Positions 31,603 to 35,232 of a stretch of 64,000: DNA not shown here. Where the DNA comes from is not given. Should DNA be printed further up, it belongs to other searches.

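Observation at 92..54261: One ~80-aa extracellular module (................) in over 30 copies on three unrelated head domains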

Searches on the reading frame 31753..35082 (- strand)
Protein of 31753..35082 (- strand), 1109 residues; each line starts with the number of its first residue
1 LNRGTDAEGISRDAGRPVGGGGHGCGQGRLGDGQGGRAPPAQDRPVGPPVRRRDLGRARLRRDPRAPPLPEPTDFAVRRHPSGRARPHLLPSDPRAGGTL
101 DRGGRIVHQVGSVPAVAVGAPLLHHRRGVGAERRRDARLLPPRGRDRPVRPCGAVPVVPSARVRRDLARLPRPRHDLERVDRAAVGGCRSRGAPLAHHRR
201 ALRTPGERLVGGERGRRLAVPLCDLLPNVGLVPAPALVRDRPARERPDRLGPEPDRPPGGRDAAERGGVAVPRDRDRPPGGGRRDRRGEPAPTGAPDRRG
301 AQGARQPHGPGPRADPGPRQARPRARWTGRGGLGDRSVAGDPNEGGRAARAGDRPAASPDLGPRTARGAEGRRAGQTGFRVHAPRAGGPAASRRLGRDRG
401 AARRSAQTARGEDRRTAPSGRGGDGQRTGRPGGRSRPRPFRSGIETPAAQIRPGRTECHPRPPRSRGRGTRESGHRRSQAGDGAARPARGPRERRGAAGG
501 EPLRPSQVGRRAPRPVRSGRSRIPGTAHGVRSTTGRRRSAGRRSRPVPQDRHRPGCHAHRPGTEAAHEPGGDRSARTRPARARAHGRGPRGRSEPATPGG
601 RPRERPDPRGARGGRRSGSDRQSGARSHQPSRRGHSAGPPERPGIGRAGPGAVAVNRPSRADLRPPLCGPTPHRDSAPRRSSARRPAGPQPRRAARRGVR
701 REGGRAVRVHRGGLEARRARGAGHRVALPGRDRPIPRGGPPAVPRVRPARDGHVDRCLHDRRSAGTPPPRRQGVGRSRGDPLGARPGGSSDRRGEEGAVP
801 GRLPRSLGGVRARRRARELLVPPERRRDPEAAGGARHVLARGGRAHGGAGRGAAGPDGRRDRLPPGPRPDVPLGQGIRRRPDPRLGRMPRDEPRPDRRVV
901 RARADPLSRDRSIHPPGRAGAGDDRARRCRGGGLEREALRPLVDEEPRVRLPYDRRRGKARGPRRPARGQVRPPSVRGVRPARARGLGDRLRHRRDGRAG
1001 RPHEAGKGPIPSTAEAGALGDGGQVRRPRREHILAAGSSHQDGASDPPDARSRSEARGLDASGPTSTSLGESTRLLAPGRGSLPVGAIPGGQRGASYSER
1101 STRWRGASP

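Call 31: search_protein_families(library=pfam, proteins=[window:31753-35082:-], max_evalue=0.001)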
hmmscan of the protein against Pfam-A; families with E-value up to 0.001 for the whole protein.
window:31753-35082:- (1109 aa): 0 families

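Call 77: search_protein_families(library=pfam, proteins=[window:32361-35066:-], max_evalue=0.001)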
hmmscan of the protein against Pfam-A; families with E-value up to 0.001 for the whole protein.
window:32361-35066:- (901 aa): 3 families
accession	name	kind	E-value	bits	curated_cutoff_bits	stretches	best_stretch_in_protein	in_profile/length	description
PF06745.19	ATPase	-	5.2e-11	42.8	26.6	1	667-757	2-93/231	KaiC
PF05625.17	PAXNEB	-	1.2e-05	25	28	1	668-731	21-85/366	PAXNEB protein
PF14417.12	MEDS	-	0.00067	20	29.8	1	700-766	16-85/161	MEDS: MEthanogen/methylotroph, DcmR Sensory domain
